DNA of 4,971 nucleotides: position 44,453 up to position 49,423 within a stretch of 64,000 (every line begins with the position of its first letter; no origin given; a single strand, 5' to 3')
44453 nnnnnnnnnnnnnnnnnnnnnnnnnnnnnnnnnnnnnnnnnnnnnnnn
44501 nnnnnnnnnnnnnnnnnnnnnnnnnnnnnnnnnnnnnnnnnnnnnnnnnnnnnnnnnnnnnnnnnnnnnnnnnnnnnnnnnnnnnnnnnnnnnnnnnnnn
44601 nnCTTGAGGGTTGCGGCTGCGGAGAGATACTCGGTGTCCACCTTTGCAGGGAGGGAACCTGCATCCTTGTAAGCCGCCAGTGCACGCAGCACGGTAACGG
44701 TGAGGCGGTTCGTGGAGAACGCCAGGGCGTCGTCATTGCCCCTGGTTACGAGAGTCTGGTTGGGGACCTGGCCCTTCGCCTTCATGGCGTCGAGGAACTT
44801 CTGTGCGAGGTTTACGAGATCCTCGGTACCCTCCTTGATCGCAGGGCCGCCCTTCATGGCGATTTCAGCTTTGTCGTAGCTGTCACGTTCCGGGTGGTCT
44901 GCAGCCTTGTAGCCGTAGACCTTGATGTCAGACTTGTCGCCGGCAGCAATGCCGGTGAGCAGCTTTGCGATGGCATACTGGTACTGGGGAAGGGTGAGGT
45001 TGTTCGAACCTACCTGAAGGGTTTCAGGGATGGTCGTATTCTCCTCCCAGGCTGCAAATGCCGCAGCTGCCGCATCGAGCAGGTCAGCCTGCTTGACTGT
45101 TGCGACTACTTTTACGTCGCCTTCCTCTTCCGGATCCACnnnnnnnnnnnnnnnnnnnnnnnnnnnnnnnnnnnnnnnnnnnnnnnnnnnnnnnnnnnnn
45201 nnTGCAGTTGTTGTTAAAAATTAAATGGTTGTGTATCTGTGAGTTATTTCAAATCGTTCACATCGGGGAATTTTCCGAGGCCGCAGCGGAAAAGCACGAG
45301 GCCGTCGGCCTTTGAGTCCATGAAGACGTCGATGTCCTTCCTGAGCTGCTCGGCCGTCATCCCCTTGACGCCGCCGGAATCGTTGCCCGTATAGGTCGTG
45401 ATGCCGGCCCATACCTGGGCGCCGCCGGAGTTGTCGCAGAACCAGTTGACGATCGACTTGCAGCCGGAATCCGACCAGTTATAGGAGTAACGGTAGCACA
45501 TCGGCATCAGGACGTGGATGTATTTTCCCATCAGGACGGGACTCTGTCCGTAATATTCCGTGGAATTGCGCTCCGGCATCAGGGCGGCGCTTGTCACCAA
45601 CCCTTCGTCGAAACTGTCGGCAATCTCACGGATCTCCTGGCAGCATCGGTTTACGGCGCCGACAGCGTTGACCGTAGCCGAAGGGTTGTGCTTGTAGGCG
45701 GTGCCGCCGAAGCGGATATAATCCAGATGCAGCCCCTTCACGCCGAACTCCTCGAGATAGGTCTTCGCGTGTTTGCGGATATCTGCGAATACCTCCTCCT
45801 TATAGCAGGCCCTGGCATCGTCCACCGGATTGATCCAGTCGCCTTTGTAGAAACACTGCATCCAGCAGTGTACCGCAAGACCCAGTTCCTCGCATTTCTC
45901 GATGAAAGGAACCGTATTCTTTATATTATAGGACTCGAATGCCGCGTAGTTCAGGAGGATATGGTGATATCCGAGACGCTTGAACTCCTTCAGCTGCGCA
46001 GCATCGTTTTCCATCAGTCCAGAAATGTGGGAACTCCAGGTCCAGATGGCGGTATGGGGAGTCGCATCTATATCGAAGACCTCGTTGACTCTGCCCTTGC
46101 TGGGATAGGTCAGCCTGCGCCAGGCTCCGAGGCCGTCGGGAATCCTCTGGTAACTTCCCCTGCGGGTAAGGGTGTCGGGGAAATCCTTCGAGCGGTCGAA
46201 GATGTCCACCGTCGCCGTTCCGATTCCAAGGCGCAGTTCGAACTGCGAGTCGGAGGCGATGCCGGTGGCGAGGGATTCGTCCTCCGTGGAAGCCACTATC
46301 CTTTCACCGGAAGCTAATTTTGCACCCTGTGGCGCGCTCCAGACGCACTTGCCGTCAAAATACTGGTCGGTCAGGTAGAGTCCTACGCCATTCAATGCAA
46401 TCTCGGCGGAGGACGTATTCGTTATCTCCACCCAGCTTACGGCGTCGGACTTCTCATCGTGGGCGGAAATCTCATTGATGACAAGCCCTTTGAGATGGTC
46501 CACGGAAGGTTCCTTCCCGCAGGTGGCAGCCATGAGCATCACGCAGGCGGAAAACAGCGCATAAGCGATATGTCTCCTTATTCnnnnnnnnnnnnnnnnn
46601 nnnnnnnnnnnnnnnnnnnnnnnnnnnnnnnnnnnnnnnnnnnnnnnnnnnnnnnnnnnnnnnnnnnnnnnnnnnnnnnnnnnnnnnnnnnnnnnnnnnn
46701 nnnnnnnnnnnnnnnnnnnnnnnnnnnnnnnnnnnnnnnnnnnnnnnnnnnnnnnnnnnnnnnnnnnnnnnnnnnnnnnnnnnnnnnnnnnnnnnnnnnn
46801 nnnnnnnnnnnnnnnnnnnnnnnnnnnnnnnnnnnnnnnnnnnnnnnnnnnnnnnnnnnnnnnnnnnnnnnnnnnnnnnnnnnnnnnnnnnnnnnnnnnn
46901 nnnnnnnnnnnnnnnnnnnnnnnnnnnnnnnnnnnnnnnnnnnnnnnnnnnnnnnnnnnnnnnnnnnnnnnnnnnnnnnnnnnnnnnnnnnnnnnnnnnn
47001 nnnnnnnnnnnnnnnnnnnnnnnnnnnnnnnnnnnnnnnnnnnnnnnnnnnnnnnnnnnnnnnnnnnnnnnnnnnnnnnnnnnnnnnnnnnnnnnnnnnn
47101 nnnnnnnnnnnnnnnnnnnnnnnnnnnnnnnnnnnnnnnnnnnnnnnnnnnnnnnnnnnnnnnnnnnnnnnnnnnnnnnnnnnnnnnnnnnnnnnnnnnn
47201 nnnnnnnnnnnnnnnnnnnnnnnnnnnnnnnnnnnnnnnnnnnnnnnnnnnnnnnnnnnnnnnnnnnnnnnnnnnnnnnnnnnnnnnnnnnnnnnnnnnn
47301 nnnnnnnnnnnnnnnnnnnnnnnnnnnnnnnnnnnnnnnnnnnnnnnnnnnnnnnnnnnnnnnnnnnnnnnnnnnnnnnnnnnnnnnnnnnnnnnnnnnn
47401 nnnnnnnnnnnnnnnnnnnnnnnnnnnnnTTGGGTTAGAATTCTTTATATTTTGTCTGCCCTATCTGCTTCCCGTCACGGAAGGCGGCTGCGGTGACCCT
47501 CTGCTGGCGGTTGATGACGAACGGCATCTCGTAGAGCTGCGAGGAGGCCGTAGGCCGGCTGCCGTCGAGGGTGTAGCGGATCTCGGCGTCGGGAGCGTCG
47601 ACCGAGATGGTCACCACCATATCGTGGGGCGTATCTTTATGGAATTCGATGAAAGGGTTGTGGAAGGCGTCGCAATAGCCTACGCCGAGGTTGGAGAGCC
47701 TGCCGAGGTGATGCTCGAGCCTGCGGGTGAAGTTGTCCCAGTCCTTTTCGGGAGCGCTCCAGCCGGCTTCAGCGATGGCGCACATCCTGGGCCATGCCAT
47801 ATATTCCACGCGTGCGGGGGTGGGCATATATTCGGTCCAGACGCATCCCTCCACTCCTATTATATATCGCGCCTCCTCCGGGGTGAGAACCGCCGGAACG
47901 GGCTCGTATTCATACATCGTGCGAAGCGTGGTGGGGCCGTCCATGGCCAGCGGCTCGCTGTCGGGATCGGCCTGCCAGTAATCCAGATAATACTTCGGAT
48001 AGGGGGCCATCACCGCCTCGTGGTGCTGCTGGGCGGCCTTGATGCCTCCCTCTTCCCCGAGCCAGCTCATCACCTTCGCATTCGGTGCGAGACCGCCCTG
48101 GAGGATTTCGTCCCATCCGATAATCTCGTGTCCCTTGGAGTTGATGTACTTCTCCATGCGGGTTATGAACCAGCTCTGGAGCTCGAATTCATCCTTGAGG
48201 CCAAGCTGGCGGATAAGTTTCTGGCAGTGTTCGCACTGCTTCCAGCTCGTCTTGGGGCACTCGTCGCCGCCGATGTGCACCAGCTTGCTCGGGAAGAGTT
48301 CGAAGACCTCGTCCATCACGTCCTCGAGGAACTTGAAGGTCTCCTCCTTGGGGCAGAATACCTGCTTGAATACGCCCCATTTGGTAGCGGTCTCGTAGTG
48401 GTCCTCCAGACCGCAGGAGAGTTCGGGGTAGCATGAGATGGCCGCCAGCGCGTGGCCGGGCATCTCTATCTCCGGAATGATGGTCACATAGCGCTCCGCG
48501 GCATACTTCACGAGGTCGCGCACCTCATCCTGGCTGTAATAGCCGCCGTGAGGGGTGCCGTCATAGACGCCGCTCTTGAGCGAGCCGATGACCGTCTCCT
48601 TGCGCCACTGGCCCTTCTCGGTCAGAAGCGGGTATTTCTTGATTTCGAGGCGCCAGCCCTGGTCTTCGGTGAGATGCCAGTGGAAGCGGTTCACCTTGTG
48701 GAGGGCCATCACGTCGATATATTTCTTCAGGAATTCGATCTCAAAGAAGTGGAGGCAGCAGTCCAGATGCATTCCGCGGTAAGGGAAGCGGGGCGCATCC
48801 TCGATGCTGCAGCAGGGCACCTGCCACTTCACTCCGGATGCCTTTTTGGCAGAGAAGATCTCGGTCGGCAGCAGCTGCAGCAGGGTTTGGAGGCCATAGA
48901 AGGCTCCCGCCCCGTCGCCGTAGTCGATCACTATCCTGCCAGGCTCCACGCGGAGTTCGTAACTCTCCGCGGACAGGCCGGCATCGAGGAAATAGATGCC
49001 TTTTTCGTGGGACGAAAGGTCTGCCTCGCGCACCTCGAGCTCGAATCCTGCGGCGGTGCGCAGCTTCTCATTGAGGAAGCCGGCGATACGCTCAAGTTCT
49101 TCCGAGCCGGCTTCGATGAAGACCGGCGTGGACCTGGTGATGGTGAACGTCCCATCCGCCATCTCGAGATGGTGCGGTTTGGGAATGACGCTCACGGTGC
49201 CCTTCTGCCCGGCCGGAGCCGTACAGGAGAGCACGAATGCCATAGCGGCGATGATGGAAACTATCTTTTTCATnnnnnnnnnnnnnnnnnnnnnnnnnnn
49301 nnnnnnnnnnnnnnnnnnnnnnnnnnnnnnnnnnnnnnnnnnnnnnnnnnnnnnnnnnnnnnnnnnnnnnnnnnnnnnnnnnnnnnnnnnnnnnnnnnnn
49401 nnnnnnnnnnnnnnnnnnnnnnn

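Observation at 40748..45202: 1484-aa lipoprotein built from five large repeat modules plus a BACON domain, with no recognisable catalytic domain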

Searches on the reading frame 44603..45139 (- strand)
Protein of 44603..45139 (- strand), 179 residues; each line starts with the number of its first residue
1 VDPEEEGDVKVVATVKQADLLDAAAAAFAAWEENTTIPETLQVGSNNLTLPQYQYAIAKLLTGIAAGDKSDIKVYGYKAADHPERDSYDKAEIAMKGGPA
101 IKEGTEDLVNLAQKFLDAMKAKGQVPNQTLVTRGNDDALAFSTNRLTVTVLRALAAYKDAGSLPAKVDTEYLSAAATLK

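Call 52: search_solved_structures(query=A2, max_evalue=10, show_alignments=3)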
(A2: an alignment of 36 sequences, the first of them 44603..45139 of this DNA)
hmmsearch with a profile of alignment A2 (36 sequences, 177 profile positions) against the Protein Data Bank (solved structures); distinct sequences matched with E-value up to 10: 0.

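Call 53: search_protein_families(library=pfam, alignment_id=A2, max_evalue=10)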
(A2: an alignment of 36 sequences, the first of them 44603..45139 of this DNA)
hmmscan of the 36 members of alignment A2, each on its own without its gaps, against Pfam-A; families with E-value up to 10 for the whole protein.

A. member 1, window:44603-45139:- (179 aa): 0 families

B. families by the number of members that match (of 36 scanned): 12 families
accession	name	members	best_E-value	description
PF10142.15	PhoPQ_related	7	0.0058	PhoPQ-activated pathogenicity-related protein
PF09373.15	PMBR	6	1.4e-11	Pseudomurein-binding repeat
PF19101.5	DUF5788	2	0.097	Family of unknown function (DUF5788)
PF03496.20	ADPrib_exo_Tox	1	0.0014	ADP-ribosyltransferase exoenzyme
PF09123.17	DUF1931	1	0.033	Domain of unknown function (DUF1931)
PF21913.1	ORC6_2nd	1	0.048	ORC6 second cyclin-like domain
PF03621.18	MbtH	1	0.052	MbtH-like protein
PF21497.3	TcpC-like_C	1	0.079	Conjugal transfer protein-like, C-terminal domain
PF12483.13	GIDE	1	0.12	E3 Ubiquitin ligase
PF16763.10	Spidroin_N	1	0.12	Major ampullate spidroin 1, spider silk protein 1, N-term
PF02841.20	GBP_C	1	0.13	Guanylate-binding protein, C-terminal domain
PF23940.1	DUF7275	1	0.25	Domain of unknown function (DUF7275)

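Call 56: predict_structure(alignment_id=A2)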
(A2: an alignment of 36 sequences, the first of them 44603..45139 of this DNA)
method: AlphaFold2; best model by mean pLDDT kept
length: 179 residues; sequences in the alignment: 36
mean_pLDDT: 93.2   pTM: 0.89
mean pLDDT of the five models: 93.2, 92.2, 92.1, 91.6, 90.9
residues with pLDDT >= 90: 161; 70-90: 4; 50-70: 9; < 50: 5
segments of 3 or more residues with pLDDT < 50: 177-179
pLDDT, mean of each block of 10 residues (from residue 1): 62 98 98 95 98 99 98 98 95 98 97 98 97 94 98 98 97 56
secondary structure, 60 per line:
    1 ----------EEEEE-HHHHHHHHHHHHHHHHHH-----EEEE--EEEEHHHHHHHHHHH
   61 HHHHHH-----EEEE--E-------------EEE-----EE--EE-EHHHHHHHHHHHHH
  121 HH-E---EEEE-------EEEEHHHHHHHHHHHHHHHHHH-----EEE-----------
elements in order: E11-15 H17-34 E40-43 E46-49 H50-66 E72-75 E92-94 H108-122 E128-131 E139-142 H143-160 E166-168

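Call 58: fold_search(model_id=the predicted structure, library=pdb)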
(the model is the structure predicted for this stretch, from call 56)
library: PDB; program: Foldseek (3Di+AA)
matches with E <= 10: 47; with E <= 0.001: 0
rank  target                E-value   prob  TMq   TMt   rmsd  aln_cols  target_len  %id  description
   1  8z4f_A                1.3e-03  0.98  0.33  0.20  12.9       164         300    9  Pseudomurein Endoisopeptidases PeiP (released 2024-10-30)
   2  8z4n_A                1.9e-01  0.69  0.28  0.22   3.9        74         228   14  Pseudomurein Endoisopeptidase PeiR-C90A (released 2025-04-23)
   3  8z4h_A                2.6e-01  0.66  0.28  0.22   4.4        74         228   15  Pseudomurein Endoisopeptidase PeiR (released 2025-04-23)
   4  8z4f_B                8.6e-01  0.47  0.27  0.22   4.0        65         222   12  Pseudomurein Endoisopeptidases PeiP (released 2024-10-30)
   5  2zwp_A                2.9e+00  0.06  0.13  0.07   5.5        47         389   19  Crystal structure of Ca3 site mutant of Pro-S324A (released 2009-06-23)
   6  4jp8                  3.1e+00  0.06  0.13  0.07   5.4        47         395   19  Crystal structure of Pro-F17H/S324A (released 2014-01-29)
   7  5dir_C                3.1e+00  0.03  0.18  0.21  11.6       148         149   14  membrane protein at 2.8 Angstroms (released 2016-03-02)
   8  3ll5_C                3.1e+00  0.01  0.11  0.09   7.9        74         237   15  Crystal structure of T. acidophilum isopentenyl phosphate kinase product complex (released 2010-06-02)
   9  3a3p_A                3.3e+00  0.06  0.13  0.08   6.6        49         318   18  Crystal structure of complex between E201A/SA-subtilisin and Tk-propeptide (released 2009-08-18)
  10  2e1p                  3.3e+00  0.06  0.13  0.07   5.4        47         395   19  Crystal structure of pro-Tk-subtilisin (released 2007-01-16)
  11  3wiu_C                3.3e+00  0.06  0.13  0.07   6.5        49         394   20  Crystal structure of Pro-S324A/L349A (released 2014-10-01)
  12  2z56_A                4.2e+00  0.06  0.13  0.08   6.6        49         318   18  Crystal structure of G56S-propeptide:S324A-subtilisin complex (released 2008-01-01)
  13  3a3n_A                4.5e+00  0.04  0.13  0.08   5.7        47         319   19  Crystal structure of complex between SA-subtilisin and Tk-propeptide with deletion of the two C-terminal residues (released 2009-08-18)
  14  2qe9_B                4.5e+00  0.01  0.17  0.18  15.8       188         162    6  Crystal structure of a putative metal-dependent hydrolase (yiza, bsu10800) from bacillus subtilis at 1.90 A resolution (released 2007-07-10)
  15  2zwo_C                4.8e+00  0.04  0.13  0.07   5.5        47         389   19  Crystal structure of Ca2 site mutant of Pro-S324A (released 2009-06-23)
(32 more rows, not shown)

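Call 72: search_protein_families(library=pfam, proteins=[window:44603-45139:-], max_evalue=10)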
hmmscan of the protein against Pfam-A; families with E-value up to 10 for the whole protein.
window:44603-45139:- (179 aa): 0 families

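Call 75: find_homologous_proteins(query=A2, max_evalue=0.001)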
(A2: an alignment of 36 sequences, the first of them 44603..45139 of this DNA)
Query A2 (36 sequences) (179 aa, profile of the alignment): 20 proteins with E <= 0.001 among 8000 candidates.
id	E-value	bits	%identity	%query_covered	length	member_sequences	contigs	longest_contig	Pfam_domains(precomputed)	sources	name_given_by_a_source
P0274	2.7e-66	241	61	92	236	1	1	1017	-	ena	-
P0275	3.4e-66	240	48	99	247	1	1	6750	-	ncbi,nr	ncbi:MAG: hypothetical protein IKH11_09155, partial [Bacteroidales bacterium]|nr:hypothetical protei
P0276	8.8e-66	239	60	89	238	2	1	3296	-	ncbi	-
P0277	9.1e-64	232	49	99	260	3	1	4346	-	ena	-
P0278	2.9e-61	224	54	91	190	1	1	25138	-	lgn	-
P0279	3.2e-55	204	54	84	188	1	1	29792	-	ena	-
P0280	3.5e-43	165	62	67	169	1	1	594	-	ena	-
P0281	6.7e-43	164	66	66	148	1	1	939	-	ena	-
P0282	1.2e-41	160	68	61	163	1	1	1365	-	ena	-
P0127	3.6e-36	142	25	83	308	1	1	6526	PF09373.16,PF01841.26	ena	-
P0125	4.7e-35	139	25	84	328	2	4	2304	PF09373.16,PF01841.26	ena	-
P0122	5.9e-35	138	26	17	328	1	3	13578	PF09373.16,PF01841.26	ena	-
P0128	7.0e-29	119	22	66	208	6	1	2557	-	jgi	jgi:hypothetical protein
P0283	7.0e-28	115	28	34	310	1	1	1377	-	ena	-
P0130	9.6e-21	92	56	9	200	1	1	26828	-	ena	-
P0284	2.9e-19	87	-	-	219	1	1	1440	PF09373.16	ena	-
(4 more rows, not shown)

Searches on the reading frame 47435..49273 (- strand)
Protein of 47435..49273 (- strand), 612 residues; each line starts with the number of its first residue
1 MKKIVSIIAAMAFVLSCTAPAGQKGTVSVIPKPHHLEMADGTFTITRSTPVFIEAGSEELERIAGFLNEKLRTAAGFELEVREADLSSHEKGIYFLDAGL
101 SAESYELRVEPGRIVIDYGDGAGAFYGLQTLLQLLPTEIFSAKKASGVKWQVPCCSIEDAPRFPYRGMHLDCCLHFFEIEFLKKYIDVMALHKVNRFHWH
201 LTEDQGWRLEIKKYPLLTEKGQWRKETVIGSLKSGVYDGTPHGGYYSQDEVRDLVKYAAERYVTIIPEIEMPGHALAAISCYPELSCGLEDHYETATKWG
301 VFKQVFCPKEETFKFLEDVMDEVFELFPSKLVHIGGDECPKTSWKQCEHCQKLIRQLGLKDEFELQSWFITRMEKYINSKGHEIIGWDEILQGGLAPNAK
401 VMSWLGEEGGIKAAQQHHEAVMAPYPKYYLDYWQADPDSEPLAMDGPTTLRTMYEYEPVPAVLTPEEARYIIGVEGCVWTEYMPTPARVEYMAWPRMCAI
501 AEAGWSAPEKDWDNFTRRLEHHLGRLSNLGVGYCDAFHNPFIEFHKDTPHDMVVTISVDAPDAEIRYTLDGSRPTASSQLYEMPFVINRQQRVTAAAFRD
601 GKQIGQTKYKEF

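Call 6: search_protein_families(library=pfam, proteins=[window:47435-49273:-], max_evalue=0.01)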
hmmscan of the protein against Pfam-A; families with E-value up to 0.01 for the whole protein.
window:47435-49273:- (612 aa): 4 families
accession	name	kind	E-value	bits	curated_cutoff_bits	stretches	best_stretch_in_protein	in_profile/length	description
PF00728.28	Glyco_hydro_20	-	8.9e-121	403.9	22.3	1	163-507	1-347/348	Glycosyl hydrolase family 20, catalytic domain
PF02838.20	Glyco_hydro_20b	-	1.4e-23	84.5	26.1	1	27-160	2-124/124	Glycosyl hydrolase family 20, domain 2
PF13287.12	Fn3_assoc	-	6.4e-15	55.5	23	1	554-611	1-58/59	Fn3 associated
PF13290.12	CHB_HEX_C_1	-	7.8e-13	48.6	22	1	554-603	12-61/67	Chitobiase/beta-hexosaminidase C-terminal domain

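Call 76: search_solved_structures(query=window:47435-49273:-, max_evalue=1e-20)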
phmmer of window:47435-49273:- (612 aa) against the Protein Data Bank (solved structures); distinct sequences matched with E-value up to 1e-20: 40.
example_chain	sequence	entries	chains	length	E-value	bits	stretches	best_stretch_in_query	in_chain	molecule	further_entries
6q63_A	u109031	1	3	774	8.5e-157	526.2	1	5-599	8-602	Beta-hexosaminidase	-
3rcn_A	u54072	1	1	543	1.5e-129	436.2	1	30-534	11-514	Beta-N-acetylhexosaminidase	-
7cbn_A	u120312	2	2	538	1.1e-109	370.6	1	91-533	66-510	Beta-N-acetylhexosaminidase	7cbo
7dup_A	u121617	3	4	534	6.4e-107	361.4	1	27-521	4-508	Beta-N-acetylhexosaminidase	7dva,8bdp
7dvb_A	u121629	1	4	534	2.9e-106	359.2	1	27-521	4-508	Beta-N-acetylhexosaminidase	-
6ezr_A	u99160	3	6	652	1e-98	334.4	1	8-535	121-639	Beta-N-acetylglucosaminidase Nag2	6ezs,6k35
6ezt_A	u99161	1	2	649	1.3e-97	330.7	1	8-535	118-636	Beta-N-acetylglucosaminidase Nag2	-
8pxu_A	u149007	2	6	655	4.7e-94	318.9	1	28-534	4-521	Beta-N-acetylhexosaminidase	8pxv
8pxt_A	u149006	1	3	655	2.9e-93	316.3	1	28-534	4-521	Beta-N-acetylhexosaminidase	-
8bbl_A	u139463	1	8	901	1.3e-84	287.7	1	86-537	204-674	Beta-N-acetylhexosaminidase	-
3gh4_A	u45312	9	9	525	1.2e-80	274.7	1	11-533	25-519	beta-hexosaminidase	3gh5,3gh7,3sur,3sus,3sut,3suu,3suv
4pys_A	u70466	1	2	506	1.2e-76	261.5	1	29-516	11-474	beta-N-acetylhexosaminidase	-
6je8_A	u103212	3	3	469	4.4e-74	253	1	100-522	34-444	Beta-N-acetylhexosaminidase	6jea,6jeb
6yhh_A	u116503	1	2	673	1.4e-69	238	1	23-533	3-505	Beta-N-acetylglucosaminidase-like protein Glycoside hydrolase family 20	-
4c7d_A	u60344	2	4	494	5.4e-69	236.1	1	29-534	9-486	BETA-N-ACETYLHEXOSAMINIDASE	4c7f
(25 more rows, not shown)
